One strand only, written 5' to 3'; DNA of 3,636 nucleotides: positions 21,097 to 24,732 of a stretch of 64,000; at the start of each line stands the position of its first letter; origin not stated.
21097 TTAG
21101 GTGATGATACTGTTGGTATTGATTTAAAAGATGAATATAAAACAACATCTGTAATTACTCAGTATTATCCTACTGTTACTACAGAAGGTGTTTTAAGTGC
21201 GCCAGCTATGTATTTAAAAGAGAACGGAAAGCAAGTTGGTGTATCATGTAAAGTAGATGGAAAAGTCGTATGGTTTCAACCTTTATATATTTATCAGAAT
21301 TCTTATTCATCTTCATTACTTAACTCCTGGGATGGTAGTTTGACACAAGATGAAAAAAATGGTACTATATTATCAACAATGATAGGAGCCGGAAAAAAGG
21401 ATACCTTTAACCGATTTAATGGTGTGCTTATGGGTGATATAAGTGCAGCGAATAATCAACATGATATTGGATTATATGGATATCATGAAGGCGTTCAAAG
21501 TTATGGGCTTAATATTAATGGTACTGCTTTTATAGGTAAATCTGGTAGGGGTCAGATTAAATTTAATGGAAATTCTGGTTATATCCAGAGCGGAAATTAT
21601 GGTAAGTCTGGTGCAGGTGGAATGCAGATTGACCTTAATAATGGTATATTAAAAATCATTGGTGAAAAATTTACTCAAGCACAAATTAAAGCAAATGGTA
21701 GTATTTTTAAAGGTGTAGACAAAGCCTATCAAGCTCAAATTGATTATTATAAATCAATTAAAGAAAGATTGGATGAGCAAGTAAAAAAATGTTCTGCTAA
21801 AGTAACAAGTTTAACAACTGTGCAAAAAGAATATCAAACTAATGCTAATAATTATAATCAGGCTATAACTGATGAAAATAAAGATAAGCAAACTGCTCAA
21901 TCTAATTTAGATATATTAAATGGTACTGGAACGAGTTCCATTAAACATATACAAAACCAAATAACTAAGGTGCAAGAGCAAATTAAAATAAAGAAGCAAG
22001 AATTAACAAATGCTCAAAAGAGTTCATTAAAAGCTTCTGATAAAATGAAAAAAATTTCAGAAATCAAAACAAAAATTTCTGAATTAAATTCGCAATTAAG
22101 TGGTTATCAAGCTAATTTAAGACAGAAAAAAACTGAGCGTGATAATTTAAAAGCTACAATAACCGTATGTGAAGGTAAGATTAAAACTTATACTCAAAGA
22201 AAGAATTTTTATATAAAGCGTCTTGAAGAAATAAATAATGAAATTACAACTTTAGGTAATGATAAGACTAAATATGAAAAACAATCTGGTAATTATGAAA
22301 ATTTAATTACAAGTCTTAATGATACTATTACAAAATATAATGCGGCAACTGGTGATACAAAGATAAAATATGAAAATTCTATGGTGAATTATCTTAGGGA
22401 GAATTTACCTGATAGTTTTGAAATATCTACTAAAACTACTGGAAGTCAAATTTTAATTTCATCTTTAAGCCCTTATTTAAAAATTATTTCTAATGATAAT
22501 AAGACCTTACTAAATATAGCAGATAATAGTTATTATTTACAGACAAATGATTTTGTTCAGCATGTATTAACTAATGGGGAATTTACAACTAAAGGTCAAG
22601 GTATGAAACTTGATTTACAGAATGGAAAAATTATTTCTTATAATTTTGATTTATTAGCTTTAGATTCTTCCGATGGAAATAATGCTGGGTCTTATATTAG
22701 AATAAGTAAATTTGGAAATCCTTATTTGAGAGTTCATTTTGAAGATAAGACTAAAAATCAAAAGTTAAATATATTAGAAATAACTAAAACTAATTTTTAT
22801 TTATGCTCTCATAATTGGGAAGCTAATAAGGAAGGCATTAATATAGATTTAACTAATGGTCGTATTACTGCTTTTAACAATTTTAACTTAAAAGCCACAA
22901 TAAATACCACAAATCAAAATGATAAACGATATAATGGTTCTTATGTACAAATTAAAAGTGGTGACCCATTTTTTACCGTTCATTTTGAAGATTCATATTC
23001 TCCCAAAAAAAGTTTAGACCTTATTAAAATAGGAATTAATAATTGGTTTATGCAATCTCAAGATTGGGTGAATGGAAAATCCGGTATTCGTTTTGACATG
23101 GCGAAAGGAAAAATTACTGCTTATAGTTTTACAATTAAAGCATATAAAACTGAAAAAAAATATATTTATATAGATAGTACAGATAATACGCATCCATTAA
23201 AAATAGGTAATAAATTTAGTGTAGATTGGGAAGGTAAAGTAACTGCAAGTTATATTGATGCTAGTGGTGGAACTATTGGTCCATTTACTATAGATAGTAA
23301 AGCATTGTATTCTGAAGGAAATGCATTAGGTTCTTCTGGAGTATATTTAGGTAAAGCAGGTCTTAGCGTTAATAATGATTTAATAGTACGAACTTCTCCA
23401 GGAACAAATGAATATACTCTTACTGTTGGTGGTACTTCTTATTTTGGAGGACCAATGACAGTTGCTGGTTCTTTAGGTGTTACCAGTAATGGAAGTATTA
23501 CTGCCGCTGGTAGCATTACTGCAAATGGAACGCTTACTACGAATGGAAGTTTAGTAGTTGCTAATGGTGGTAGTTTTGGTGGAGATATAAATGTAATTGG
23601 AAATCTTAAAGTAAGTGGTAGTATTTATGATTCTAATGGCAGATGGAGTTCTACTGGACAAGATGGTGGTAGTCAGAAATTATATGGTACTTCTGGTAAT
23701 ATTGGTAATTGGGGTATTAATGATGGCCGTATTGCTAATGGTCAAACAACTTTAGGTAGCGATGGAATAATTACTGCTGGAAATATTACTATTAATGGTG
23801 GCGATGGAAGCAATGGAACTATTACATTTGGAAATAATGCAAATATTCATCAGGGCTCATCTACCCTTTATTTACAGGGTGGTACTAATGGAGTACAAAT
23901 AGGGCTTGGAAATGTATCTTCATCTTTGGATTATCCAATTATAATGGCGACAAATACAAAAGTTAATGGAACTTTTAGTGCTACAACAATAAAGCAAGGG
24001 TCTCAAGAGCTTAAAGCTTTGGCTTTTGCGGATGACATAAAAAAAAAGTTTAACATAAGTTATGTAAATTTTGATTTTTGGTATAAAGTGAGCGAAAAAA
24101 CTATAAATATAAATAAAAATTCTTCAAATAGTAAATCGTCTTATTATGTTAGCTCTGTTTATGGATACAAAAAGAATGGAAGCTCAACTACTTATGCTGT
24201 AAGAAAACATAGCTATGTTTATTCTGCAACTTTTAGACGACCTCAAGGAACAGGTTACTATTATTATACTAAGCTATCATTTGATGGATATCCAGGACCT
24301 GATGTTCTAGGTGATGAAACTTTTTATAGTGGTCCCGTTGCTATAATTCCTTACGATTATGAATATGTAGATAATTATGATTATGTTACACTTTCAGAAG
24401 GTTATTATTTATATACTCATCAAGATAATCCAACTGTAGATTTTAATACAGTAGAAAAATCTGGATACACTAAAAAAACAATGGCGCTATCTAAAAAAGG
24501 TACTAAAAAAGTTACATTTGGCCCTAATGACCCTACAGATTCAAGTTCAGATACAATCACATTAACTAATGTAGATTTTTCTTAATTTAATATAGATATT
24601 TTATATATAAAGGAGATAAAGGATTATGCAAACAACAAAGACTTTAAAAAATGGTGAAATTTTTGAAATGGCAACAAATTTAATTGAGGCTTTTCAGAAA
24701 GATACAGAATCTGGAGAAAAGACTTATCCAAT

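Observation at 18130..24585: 2152-aa multi-module protein immediately after the TMP, in place of a normal-sized Dit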

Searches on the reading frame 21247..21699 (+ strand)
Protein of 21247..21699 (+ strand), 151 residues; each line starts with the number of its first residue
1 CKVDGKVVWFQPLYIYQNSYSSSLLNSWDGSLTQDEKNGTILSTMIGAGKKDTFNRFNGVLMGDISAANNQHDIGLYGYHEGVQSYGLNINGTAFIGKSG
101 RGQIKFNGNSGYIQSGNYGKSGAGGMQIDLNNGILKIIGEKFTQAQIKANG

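Call 91: find_related_loci(query=window:21247-21699:+, collection=genome_contigs, flank=10000)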
Query window:21247-21699:+ (151 aa) in genome_contigs; peptide patterns used: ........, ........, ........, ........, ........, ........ (x = any residue, [..] = any of these).
68 stretches matched a pattern, but none encodes a relative of the query by tblastn (E <= 1e-3).

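Call 94: find_related_loci(query=A7, collection=genome_contigs, flank=10000)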
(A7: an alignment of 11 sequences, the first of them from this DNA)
Query A7 (127 aa) in genome_contigs; peptide patterns used: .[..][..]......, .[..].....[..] (x = any residue, [..] = any of these).
74 stretches matched a pattern; 1 encode a relative of the query (tblastn E <= 1e-3); 1 distinct loci.
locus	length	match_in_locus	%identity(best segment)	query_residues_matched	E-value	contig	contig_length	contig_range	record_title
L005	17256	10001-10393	58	1-126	5e-45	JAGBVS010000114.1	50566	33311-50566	MAG: Bacteroidales bacterium isolate RGIG9490 Yak_Cecum-5__c392919, whole genome shotgun sequence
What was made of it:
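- Tried and rejected: Scans of bacterial genomes for prophage copies gave zero hits and then one MAG contig (calls 91, 94).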

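Call 97: find_homologous_proteins(query=A7, max_evalue=0.001)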
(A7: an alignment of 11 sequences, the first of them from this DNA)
Query A7 (11 sequences) (127 aa, profile of the alignment): 247 proteins with E <= 0.001 among 2111 candidates; the best 120 are listed.
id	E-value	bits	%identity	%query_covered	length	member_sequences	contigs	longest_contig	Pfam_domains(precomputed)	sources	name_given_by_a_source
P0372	3.6e-52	194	58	100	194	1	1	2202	-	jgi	jgi:hypothetical protein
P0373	2.1e-51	191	57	100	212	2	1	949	-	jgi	jgi:hypothetical protein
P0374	3.7e-51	190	61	98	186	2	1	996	-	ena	-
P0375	4.9e-50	187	53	100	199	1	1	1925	-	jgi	-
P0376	3.4e-48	181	57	88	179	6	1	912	-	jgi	jgi:hypothetical protein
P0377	3.9e-48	180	62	88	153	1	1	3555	-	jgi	jgi:hypothetical protein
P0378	1.3e-47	179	57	88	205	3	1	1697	-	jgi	jgi:hypothetical protein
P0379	8.1e-47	176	55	100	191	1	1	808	-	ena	-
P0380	3.9e-45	171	64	87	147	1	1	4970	-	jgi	jgi:hypothetical protein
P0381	8.5e-45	170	54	92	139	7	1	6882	-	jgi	jgi:hypothetical protein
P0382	1.4e-44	169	58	92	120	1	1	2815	-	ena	-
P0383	2.5e-44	168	57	88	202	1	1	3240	-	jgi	-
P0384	2.6e-44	168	59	88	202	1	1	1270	-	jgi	-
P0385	3.4e-44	168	58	88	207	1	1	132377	-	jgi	jgi:hypothetical protein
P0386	3.5e-44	168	56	99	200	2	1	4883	-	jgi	jgi:hypothetical protein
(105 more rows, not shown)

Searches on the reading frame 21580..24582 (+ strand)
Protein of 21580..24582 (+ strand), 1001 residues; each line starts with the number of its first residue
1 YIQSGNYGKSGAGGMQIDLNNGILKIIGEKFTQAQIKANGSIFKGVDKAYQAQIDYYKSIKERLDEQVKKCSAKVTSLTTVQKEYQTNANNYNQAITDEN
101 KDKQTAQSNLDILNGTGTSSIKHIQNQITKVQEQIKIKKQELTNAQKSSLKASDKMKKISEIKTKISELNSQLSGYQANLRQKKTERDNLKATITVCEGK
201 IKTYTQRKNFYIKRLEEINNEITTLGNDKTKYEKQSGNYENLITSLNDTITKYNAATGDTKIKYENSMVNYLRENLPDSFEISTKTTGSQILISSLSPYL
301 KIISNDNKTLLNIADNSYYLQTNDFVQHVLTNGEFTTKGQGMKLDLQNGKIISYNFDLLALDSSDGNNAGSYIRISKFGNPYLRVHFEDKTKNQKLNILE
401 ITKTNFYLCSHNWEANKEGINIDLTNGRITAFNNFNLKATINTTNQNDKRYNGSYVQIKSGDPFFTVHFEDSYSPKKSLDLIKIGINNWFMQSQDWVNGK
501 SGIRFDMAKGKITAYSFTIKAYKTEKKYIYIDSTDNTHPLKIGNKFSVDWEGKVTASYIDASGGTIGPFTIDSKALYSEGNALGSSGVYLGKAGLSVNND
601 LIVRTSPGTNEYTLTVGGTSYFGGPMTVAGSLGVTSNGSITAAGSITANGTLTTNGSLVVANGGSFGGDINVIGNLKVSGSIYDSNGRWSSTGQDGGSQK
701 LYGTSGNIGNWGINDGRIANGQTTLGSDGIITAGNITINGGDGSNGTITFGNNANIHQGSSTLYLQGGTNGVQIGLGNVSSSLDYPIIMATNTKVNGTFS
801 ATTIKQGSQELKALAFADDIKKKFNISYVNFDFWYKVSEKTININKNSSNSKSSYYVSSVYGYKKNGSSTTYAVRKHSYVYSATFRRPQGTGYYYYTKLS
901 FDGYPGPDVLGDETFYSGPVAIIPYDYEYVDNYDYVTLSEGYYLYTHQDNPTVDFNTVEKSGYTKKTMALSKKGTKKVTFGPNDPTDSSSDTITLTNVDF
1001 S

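Call 40: predict_structure(alignment_id=A2)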
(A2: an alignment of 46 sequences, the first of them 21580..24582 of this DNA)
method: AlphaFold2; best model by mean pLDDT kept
length: 1001 residues; sequences in the alignment: 46
mean_pLDDT: 69.3   pTM: 0.29
mean pLDDT of the five models: 69.3, 69.0, 68.5, 67.0, 66.4
residues with pLDDT >= 90: 115; 70-90: 446; 50-70: 244; < 50: 196
segments of 3 or more residues with pLDDT < 50: 31-34, 277-279, 692-698, 757-761, 778-782, 813-826, 834-889, 891-967, 982-992
pLDDT, mean of each block of 10 residues (from residue 1): 71 77 77 52 70 82 88 89 91 93 93 89 92 93 87 83 91 92 91 90 90 90 89 88 85 79 74 60 62 86 86 87 79 66 80 66 68 71 82 82 82 76 74 62 53 69 79 70 84 81 82 77 80 82 81 70 70 82 83 78 65 66 74 76 71 72 68 70 62 47 66 77 76 64 55 48 53 56 57 57 59 41 47 45 38 37 45 42 45 43 39 37 42 39 35 37 49 49 46 51 46
secondary structure, 60 per line:
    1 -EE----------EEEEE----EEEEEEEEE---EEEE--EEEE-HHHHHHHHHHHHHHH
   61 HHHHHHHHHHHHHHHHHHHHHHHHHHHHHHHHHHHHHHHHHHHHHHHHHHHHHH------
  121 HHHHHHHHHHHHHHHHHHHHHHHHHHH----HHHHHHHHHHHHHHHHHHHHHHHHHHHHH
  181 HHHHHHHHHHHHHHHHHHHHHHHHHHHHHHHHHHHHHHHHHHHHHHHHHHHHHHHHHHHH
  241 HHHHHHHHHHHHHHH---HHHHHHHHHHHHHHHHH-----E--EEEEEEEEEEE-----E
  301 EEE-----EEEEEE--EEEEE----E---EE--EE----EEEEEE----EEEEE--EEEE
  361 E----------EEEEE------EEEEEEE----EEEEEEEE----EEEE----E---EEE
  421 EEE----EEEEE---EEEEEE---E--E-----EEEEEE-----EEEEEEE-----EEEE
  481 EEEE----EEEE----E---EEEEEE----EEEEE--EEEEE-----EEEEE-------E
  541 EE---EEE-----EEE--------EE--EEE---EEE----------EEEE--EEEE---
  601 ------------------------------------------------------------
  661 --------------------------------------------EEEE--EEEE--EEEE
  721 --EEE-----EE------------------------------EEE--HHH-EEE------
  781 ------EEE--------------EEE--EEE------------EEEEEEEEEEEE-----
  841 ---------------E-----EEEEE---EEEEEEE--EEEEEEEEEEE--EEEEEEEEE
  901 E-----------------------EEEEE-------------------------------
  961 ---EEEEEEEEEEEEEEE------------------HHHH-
elements in order (helices of 4 or more, strands of 3 or more residues): E14-18 E23-31 E35-38 E41-44 H46-114 H121-147 H152-255 H259-275 E284-294 E300-303 E309-314 E317-321 E340-345 E350-354 E357-361 E372-376 E383-389 E394-401 E406-409 E418-423 E428-432 E436-441 E454-459 E465-471 E477-484 E489-492 E501-506 E511-515 E518-522 E528-532 E540-542 E546-548 E554-556 E569-571 E575-577 E588-591 E594-597 E705-708 E711-714 E717-720 E723-725 E763-765 E772-774 E787-789 E804-806 E809-811 E824-835 E862-866 E870-876 E879-889 E892-901 E925-929 E964-978 H997-1000
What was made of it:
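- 22429..23409 (+): Residues 1434-1760: beta-structured repeats R1-R3 with the motif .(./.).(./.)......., plus degenerate copy R4. The model shows repeated strand patterns at pLDDT about 70-87 (call 40).
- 23437..23829 (+): Residues 1770-1900: Gly/Ser/Thr/Asn-rich segment, probably a trimeric beta-helix. The monomer model is extended with no strands assigned (call 40).
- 23830..24582 (+): Residues 1901-2151: variable, aromatic-rich C-terminal region (hypervariable 24130-24429); proposed receptor-binding tip. The model here has low confidence (call 40).
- On T5 pb4-type central fibre: The monomer model is extended or of low confidence there (call 40).
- Checked: AlphaFold predicts helices at pLDDT 82-93 that fold back as an antiparallel hairpin (call 40).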

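Call 68: fold_search(model_id=the predicted structure, library=pdb)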
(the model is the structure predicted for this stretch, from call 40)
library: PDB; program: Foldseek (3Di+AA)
matches with E <= 10: 733; with E <= 0.001: 0
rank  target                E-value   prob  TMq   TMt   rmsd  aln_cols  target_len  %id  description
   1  5nnv_D                1.0e-03  1.00  0.17  0.53   9.8       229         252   17  Structure of a Bacillus subtilis Smc coiled coil middle fragment (released 2017-06-21)
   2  5nnv_A                6.2e-03  1.00  0.16  0.50   8.1       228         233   15  Structure of a Bacillus subtilis Smc coiled coil middle fragment (released 2017-06-21)
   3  5xg2                  6.5e-03  1.00  0.16  0.52   8.5       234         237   11  Crystal structure of a coiled-coil segment (residues 345-468 and 694-814) of Pyrococcus yayanosii Smc (released 2017-06-07)
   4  5nnv_B                6.5e-03  1.00  0.16  0.53   7.8       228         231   14  Structure of a Bacillus subtilis Smc coiled coil middle fragment (released 2017-06-21)
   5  8i4v_A                8.1e-03  0.99  0.11  0.31  12.0       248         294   11  Cryo-EM structure of 5-subunit Smc5/6 arm region (released 2024-06-26)
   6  8wjo_B                1.2e-02  0.97  0.13  0.33  11.8       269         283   16  Cryo-EM structure of 8-subunit Smc5/6 arm region (released 2024-06-26)
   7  6h2f_B                1.3e-02  1.00  0.16  0.36   7.5       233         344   15  Structure of the pre-pore AhlB of the tripartite alpha-pore forming toxin, AHL, from Aeromonas hydrophila. (released 2019-07-10)
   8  6h2f_D                1.5e-02  1.00  0.16  0.36   7.1       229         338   15  Structure of the pre-pore AhlB of the tripartite alpha-pore forming toxin, AHL, from Aeromonas hydrophila. (released 2019-07-10)
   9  3zx6_B                1.5e-02  0.98  0.09  0.29  15.3       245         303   12  Structure of Hamp(AF1503)-Tsr fusion - Hamp (A291V) mutant (released 2012-02-29)
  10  8q72_A                1.7e-02  0.99  0.10  0.13  15.2       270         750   13  E. coli plasmid-borne JetABCD(E248A) core in a cleavage-competent state (released 2024-01-31)
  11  4mu6                  1.8e-02  1.00  0.14  0.37  10.1       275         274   10  Crystal Structure of the N-terminal domain of Effector Protein LegC3 from Legionella pneumophila (released 2013-12-11)
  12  6h2f_J                1.8e-02  1.00  0.16  0.37   8.1       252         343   14  Structure of the pre-pore AhlB of the tripartite alpha-pore forming toxin, AHL, from Aeromonas hydrophila. (released 2019-07-10)
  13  9qxu_B                1.8e-02  1.00  0.12  0.16  12.2       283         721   14  JetABC DNA loaded state monomer (open) (released 2025-10-01)
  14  6h2f_H                1.9e-02  1.00  0.16  0.36   7.1       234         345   14  Structure of the pre-pore AhlB of the tripartite alpha-pore forming toxin, AHL, from Aeromonas hydrophila. (released 2019-07-10)
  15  8i21_B                2.0e-02  1.00  0.14  0.41   9.8       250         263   12  Cryo-EM structure of 6-subunit Smc5/6 arm region (released 2024-06-26)
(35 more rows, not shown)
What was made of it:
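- On ClyA-family alpha pore-forming toxins (AhlB, MakA): The Foldseek hits are generic helical hairpins (call 68).
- Checked: Foldseek matches SMC arm fragments (call 68).
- The coiled coil is an antiparallel hairpin (calls 40, 68). Foldseek matches of the helical hairpin to AhlB and MakA toxins have E of 0.013-0.05 (call 68). The helical matches are equally good to SMC arms and chemoreceptors, so they are generic (call 68).
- Tried and rejected: The Foldseek search with the C-terminal model was swamped by coiled-coil hits and said nothing about the repeats or the tip (call 68).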
